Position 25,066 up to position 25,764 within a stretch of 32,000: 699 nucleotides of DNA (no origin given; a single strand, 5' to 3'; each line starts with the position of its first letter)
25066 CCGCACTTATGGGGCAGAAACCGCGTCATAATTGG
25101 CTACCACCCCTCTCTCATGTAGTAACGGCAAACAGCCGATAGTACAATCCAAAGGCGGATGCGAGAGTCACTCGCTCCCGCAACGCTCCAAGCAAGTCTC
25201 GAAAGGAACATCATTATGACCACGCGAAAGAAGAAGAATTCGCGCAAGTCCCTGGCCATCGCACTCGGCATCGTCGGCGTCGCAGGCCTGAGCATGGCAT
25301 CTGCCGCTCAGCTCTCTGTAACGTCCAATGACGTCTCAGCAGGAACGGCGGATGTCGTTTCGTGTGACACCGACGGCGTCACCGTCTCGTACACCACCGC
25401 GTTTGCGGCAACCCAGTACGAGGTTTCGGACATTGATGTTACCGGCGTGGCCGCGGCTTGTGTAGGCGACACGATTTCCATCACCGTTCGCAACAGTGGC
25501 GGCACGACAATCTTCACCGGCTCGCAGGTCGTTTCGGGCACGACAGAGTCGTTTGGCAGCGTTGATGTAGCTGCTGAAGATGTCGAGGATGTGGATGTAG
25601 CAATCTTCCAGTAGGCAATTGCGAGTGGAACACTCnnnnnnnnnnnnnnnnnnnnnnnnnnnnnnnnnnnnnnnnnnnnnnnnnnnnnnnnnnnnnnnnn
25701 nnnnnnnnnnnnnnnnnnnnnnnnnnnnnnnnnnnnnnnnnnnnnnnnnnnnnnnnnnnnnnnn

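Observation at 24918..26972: Lower-GC islet next to tRNA-Thr encoding a tapA-sipW-tasA-like secretion/fibre cassette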

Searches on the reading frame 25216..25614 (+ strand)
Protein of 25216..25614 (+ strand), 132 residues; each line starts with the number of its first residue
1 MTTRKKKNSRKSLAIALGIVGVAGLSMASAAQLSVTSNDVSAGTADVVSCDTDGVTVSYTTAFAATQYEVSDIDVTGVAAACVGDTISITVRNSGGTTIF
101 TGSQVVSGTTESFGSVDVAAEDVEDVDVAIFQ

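Call 5: search_protein_families(library=pfam, proteins=[window:25216-25614:+], max_evalue=1)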
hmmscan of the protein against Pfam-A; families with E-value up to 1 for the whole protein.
window:25216-25614:+ (132 aa): 2 families
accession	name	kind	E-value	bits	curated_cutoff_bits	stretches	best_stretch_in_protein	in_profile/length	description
PF23738.1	Ig_ZP2_N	-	0.069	13.6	27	1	47-79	2-34/73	Zona pellucida sperm-binding protein 2, Ig-like domain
PF17863.7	AAA_lid_2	-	0.21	11.8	22.7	1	9-33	3-27/74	AAA lid domain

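Call 6: search_protein_families(library=ncbifam, proteins=[window:25216-25614:+], max_evalue=1)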
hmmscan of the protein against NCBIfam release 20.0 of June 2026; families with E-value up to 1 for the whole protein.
window:25216-25614:+ (132 aa): 2 families
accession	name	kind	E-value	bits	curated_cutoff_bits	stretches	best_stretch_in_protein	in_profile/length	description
TIGR04087.1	YqxM_for_SipW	equivalog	0.02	14.5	80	1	3-96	5-98/186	amyloid fiber anchoring/assembly protein TapA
NF037938.1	Myr_Ysa_major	subfamily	0.021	14.7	60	1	6-44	2-40/158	MyfA/PsaA family fimbrial adhesin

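Call 14: find_homologous_proteins(query=window:25216-25614:+)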
Query window:25216-25614:+ (132 aa): 36 proteins with E <= 0.001 among 207 candidates.
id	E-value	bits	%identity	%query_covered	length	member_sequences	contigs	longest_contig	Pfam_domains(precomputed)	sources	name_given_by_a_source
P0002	1.3e-70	252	100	100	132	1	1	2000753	-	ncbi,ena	-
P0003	1.6e-28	117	52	99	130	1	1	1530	-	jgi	jgi:hypothetical protein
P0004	2.9e-27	113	50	96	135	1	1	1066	-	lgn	-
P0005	3.4e-27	113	50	99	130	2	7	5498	-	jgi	jgi:hypothetical protein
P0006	5.2e-27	112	50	99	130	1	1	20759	-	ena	-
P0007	1.2e-24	104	51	98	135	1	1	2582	-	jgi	jgi:hypothetical protein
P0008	6.4e-23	99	50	96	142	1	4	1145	-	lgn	-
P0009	2.0e-20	91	46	96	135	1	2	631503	-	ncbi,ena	-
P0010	2.2e-20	91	58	72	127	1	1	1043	-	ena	-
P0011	1.4e-19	88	45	78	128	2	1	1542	-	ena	-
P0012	3.2e-19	87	45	91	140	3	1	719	-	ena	-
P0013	5.8e-18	83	49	92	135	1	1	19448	-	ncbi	-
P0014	7.5e-18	83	49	83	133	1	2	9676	-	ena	-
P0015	1.3e-17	82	55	67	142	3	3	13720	-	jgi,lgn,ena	-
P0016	1.0e-16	79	50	67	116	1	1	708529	-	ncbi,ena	-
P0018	1.7e-16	78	53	75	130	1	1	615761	-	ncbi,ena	-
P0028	2.7e-12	65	47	72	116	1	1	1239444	-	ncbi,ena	-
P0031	1.0e-11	63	45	82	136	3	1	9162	-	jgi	jgi:hypothetical protein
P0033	3.1e-11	61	44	95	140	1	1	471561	-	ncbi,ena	-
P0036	1.5e-9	56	60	42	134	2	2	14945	-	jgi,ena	-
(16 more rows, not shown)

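Call 23: find_encoding_contigs(protein=P0002, flank=3000, max_places=2)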
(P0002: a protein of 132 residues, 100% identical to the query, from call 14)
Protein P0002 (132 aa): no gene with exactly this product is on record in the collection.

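Call 24: find_encoding_contigs(protein=P0028, flank=6000, max_places=2)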
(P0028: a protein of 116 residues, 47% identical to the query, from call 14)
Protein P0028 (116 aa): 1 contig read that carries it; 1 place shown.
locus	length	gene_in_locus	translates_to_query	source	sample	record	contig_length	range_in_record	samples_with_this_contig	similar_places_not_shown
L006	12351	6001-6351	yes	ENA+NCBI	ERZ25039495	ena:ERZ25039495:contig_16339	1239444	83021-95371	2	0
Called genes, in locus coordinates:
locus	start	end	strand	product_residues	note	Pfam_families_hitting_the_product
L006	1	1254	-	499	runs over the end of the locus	PF06293:Kdo (weak), PF13224:DUF4032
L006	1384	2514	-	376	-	PF00005:ABC_tran, PF17912:OB_MalK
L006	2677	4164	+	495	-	PF00069:Pkinase, PF07714:PK_Tyr_Ser-Thr, PF01636:APH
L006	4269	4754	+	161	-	PF07291:MauE, PF07681:DoxX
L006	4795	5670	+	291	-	PF13462:Thioredoxin_4, PF01323:DSBA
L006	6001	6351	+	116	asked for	-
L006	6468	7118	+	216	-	PF00717:Peptidase_S24 (faint)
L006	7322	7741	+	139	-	-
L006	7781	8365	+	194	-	-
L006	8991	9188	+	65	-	-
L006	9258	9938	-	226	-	PF03167:UDG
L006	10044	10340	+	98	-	PF11662:DUF3263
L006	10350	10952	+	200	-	PF13399:LytR_C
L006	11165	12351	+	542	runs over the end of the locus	PF00118:Cpn60_TCP1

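Call 25: find_encoding_contigs(protein=P0033, flank=6000, max_places=2)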
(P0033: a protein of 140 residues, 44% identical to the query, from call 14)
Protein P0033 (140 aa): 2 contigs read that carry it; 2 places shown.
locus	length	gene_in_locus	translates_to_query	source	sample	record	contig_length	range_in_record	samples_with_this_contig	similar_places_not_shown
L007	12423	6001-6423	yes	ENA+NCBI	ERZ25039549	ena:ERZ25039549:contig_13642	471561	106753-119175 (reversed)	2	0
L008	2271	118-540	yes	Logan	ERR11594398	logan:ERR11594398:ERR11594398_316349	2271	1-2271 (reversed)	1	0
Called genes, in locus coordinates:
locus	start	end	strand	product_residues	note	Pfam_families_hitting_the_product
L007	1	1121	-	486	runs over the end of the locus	PF06293:Kdo (weak), PF13224:DUF4032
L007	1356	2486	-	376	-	PF00005:ABC_tran, PF17912:OB_MalK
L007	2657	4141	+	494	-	PF00069:Pkinase, PF01636:APH, PF07714:PK_Tyr_Ser-Thr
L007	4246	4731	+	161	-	PF07291:MauE, PF07681:DoxX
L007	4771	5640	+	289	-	PF13462:Thioredoxin_4, PF01323:DSBA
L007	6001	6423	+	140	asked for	-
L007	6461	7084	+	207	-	-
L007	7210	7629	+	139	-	-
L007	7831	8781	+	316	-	-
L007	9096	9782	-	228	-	PF03167:UDG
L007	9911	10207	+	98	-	PF11662:DUF3263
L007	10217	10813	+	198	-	PF13399:LytR_C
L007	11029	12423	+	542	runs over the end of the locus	PF00118:Cpn60_TCP1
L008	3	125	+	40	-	?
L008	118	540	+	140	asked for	-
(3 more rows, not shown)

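Call 26: predict_structure(alignment_id=A1)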
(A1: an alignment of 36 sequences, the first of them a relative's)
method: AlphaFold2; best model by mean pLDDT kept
length: 132 residues; sequences in the alignment: 36
mean_pLDDT: 75.2   pTM: 0.60
mean pLDDT of the five models: 75.2, 73.3, 71.0, 69.5, 67.7
residues with pLDDT >= 90: 68; 70-90: 15; 50-70: 17; < 50: 32
segments of 3 or more residues with pLDDT < 50: 1-3, 7-14, 23-39
pLDDT, mean of each block of 10 residues (from residue 1): 45 48 44 43 59 88 92 93 94 94 95 92 91 86
secondary structure, 60 per line:
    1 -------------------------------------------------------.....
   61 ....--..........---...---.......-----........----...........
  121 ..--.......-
elements in order: E56-64 E67-76 E86-92 E98-105 E110-119 E125-131

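Call 33: fold_search(model_id=the predicted structure, library=pdb)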
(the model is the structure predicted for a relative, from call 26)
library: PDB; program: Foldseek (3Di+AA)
matches with E <= 10: 666; with E <= 0.001: 0
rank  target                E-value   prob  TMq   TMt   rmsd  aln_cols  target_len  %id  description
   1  8get_C                2.9e-02  0.85  0.32  0.08  10.3        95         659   14  R. hominis 2 beta-glucuronidase bound to norquetiapine-glucuronide (released 2024-03-20)
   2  4ruw                  5.3e-02  0.28  0.20  0.09  11.3        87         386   13  The crystal structure of endonuclease/exonuclease/phosphatase from Beutenbergia cavernae DSM 12333 (released 2014-12-24)
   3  8ges_C                6.3e-02  0.72  0.32  0.08  10.6        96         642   14  R. hominis 2 beta-glucuronidase bound to UNC10201652-glucuronide (released 2024-02-14)
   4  3le0                  6.3e-02  0.57  0.29  0.28  11.7       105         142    8  Lectin Domain of Lectinolysin complexed with Glycerol (released 2010-12-29)
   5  6mvh_A                8.6e-02  0.69  0.32  0.08  10.4        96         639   14  Crystal structure of FMN-binding beta-glucuronidase from Roseburia hominis (released 2019-01-30)
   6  3lek_A                9.1e-02  0.54  0.31  0.29  10.5       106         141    9  Lectin Domain of Lectinolysin complexed with Lewis B Antigen (released 2010-12-29)
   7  9npe_E                9.1e-02  0.47  0.27  0.06  10.3        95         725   13  Crystal structure of the inactive conformation of a glycoside hydrolase (CapGH2b) from the GH2 family in the space gro (released 2025-11-12)
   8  9np9                  1.0e-01  0.47  0.27  0.06   9.2        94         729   13  Crystal structure of the inactive conformation of a glycoside hydrolase (CapGH2b - E553Q Mutant) from the GH2 family in  (released 2025-11-12)
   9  3bga_A                1.0e-01  0.35  0.23  0.04  11.4        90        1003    9  Crystal structure of beta-galactosidase from Bacteroides thetaiotaomicron VPI-5482 (released 2007-12-11)
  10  9np8                  1.1e-01  0.44  0.26  0.06   9.3        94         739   13  Crystal structure of the inactive conformation of a glycoside hydrolase (CapGH2b) from the GH2 family in the space group (released 2025-11-12)
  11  9npf_B                1.2e-01  0.38  0.26  0.06  10.9        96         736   10  Crystal structure of the inactive conformation of a glycoside hydrolase (CapGH2b) from the GH2 family in the space gro (released 2025-11-12)
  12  4gwj_A                1.2e-01  0.54  0.32  0.30  11.7       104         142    9  His 62 mutant of the lectin binding domain of Lectinolysin complexed with Lewis b (released 2012-11-21)
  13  9npd_A                1.3e-01  0.44  0.27  0.06  10.2        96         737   12  Crystal structure of the inactive conformation of a glycoside hydrolase (CapGH2b - E553Q Mutant) from the GH2 family i (released 2025-11-12)
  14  9npf_E                1.6e-01  0.38  0.27  0.06  10.3        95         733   13  Crystal structure of the inactive conformation of a glycoside hydrolase (CapGH2b) from the GH2 family in the space gro (released 2025-11-12)
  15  9npc_A                1.6e-01  0.38  0.26  0.06   9.2        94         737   13  Crystal structure of the inactive conformation of a glycoside hydrolase (CapGH2b) from the GH2 family in the space gro (released 2025-11-12)
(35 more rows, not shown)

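Call 36: find_encoding_contigs(protein=P0036, flank=7000, max_places=2)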
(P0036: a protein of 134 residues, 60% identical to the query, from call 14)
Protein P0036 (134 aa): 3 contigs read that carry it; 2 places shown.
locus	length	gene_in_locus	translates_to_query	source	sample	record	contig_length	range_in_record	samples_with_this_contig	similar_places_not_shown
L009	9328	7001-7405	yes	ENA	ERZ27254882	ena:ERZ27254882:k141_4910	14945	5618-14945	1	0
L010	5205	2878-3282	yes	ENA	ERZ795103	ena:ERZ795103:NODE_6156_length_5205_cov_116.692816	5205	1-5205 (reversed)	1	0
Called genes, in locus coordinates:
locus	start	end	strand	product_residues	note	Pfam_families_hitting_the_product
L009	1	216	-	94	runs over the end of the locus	-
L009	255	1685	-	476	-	PF06293:Kdo, PF13224:DUF4032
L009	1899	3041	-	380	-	PF00005:ABC_tran, PF17912:OB_MalK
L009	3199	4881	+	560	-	PF00069:Pkinase, PF07714:PK_Tyr_Ser-Thr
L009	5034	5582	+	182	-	PF07291:MauE, PF07681:DoxX (weak)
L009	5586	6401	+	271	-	PF01323:DSBA (weak), PF13462:Thioredoxin_4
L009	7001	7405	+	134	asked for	-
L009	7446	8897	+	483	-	PF00717:Peptidase_S24 (weak)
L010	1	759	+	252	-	?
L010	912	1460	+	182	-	PF07291:MauE, PF07681:DoxX (weak)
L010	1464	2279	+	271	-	PF01323:DSBA (weak), PF13462:Thioredoxin_4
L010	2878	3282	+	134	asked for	-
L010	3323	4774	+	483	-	PF00717:Peptidase_S24 (weak)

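Call 37: find_encoding_contigs(protein=P0031, flank=7000, max_places=2)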
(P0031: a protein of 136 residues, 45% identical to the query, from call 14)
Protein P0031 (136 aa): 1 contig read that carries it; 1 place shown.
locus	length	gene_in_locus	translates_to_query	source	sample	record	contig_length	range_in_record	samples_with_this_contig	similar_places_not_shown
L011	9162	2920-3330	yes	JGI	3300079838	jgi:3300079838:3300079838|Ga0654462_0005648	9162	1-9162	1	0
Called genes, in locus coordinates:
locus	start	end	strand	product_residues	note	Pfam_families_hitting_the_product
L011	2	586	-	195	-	?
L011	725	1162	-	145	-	PF00583:Acetyltransf_1, PF13508:Acetyltransf_7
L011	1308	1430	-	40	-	-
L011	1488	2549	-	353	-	PF01120:Alpha_L_fucos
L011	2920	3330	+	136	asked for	-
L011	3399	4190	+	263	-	-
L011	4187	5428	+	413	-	PF10502:Peptidase_S26 (weak), PF00717:Peptidase_S24 (weak)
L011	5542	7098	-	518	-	PF00501:AMP-binding, PF13193:AMP-binding_C (weak)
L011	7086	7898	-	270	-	PF00117:GATase, PF07722:Peptidase_C26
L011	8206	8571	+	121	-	-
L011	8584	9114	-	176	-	PF02467:Whib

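Call 38: find_encoding_contigs(protein=P0015, flank=7000, max_places=2)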
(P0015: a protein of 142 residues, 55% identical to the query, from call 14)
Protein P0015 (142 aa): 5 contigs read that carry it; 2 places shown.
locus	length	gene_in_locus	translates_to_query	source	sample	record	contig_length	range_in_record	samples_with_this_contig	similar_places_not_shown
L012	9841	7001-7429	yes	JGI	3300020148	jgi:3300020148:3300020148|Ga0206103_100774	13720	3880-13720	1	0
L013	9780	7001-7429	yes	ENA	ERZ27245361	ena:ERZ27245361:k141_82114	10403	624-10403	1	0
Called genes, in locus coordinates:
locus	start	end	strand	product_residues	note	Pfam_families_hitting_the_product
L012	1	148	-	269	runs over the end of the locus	PF05116:S6PP (weak), PF02358:Trehalose_PPase, PF08282:Hydrolase_3 (faint)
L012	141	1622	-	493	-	PF00982:Glyco_transf_20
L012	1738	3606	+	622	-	PF00069:Pkinase, PF01636:APH (faint), PF03109:ABC1 (faint), PF07714:PK_Tyr_Ser-Thr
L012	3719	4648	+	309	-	PF01323:DSBA, PF13462:Thioredoxin_4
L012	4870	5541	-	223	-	PF00072:Response_reg, PF00196:GerE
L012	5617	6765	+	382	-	PF02518:HATPase_c (weak)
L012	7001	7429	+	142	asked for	-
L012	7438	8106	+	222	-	PF10502:Peptidase_S26, PF00717:Peptidase_S24 (weak)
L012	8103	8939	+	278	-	-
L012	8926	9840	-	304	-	?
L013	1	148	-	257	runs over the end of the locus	?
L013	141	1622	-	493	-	PF00982:Glyco_transf_20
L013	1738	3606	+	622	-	PF00069:Pkinase, PF01636:APH (faint), PF03109:ABC1 (faint), PF07714:PK_Tyr_Ser-Thr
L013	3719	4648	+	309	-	PF01323:DSBA, PF13462:Thioredoxin_4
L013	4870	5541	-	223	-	PF00072:Response_reg, PF00196:GerE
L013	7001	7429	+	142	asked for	-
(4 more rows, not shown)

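Call 49: find_encoding_contigs(protein=P0018, flank=6000, max_places=2)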
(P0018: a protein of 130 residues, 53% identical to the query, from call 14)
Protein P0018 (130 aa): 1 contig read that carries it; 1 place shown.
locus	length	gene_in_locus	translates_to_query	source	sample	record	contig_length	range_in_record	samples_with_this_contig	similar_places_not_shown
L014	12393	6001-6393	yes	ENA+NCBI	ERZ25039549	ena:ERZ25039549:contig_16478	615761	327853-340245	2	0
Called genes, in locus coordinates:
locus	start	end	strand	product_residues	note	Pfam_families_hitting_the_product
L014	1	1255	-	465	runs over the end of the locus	PF06293:Kdo (weak), PF13224:DUF4032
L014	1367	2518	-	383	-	PF00005:ABC_tran, PF03459:TOBE (faint), PF17912:OB_MalK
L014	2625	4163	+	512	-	PF00069:Pkinase, PF07714:PK_Tyr_Ser-Thr, PF01636:APH (weak)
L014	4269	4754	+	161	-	PF07291:MauE, PF07681:DoxX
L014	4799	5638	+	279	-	PF13462:Thioredoxin_4, PF01323:DSBA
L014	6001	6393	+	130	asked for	-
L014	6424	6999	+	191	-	-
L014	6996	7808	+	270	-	-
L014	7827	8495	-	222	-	PF03167:UDG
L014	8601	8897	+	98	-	PF11662:DUF3263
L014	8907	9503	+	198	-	-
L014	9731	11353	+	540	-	PF00118:Cpn60_TCP1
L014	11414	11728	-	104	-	PF13223:DUF4031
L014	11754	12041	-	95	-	PF06013:WXG100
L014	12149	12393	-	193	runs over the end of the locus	-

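Call 52: search_solved_structures(query=A1, max_evalue=10)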
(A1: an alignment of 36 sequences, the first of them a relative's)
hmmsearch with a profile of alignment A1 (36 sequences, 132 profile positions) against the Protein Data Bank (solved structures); distinct sequences matched with E-value up to 10: 7.
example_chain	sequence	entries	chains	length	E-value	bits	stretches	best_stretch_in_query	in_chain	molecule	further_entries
3rrr_A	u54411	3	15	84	0.57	13.7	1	50-108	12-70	Fusion glycoprotein F0 | Fusion glycoprotein F2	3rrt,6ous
4mmq_A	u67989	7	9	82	0.63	13.5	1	50-108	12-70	Fusion glycoprotein F2 | Fusion glycoprotein F0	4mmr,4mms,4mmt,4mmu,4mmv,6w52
8ulj_A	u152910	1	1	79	0.8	13.2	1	50-106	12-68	Fusion glycoprotein F2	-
9u74_A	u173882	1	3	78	0.87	13.1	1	50-105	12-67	Fusion glycoprotein F2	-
8z7n_B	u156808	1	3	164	1.3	12.5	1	12-42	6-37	Envelope glycoprotein gp160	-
6vl5_D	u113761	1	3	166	2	11.9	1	5-42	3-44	BG505 SOSIP.v5.2(7S) - gp41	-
9hls_A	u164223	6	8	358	2.1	11.8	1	11-46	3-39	Virion membrane protein OPG143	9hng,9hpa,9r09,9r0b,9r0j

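Call 55: search_protein_families(library=pfam, alignment_id=A1, max_evalue=1)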
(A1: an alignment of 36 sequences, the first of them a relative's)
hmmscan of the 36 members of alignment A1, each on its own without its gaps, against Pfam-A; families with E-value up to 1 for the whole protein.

A. member 1, P0002 (132 aa): 2 families
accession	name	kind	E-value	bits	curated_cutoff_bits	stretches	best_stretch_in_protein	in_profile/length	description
PF23738.1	Ig_ZP2_N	-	0.069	13.6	27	1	47-79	2-34/73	Zona pellucida sperm-binding protein 2, Ig-like domain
PF17863.7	AAA_lid_2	-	0.21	11.8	22.7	1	9-33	3-27/74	AAA lid domain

B. families by the number of members that match (of 36 scanned): 15 families
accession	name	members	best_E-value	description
PF17863.7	AAA_lid_2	4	0.086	AAA lid domain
PF21181.3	SsfX3_N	2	0.075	SsfX3, N-terminal domain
PF22432.2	PA2794-like_C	2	0.11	PA2794-like, C-terminal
PF07249.18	Cerato-platanin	1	0.014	Cerato-platanin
PF22375.1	Lgt1_N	1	0.037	Glucosyltransferase Lgt1, N-terminal domain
PF10959.13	DUF2761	1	0.041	Protein of unknown function (DUF2761)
PF23546.1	Zn_ribbon_TOP3B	1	0.061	DNA topoisomerase 3-beta zinc ribbon domain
PF23738.1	Ig_ZP2_N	1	0.069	Zona pellucida sperm-binding protein 2, Ig-like domain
PF07437.17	YfaZ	1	0.076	YfaZ precursor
PF04732.19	Filament_head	1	0.11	Intermediate filament head (DNA binding) region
PF05702.16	Herpes_UL49_5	1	0.11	Herpesvirus UL49.5 envelope/tegument protein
PF17996.7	CE2_N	1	0.11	Carbohydrate esterase 2 N-terminal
PF05982.17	Sbt_1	1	0.14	Na+-dependent bicarbonate transporter superfamily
PF24155.1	DUF7406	1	0.27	Domain of unknown function (DUF7406)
PF13786.12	DUF4179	1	0.45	Domain of unknown function (DUF4179)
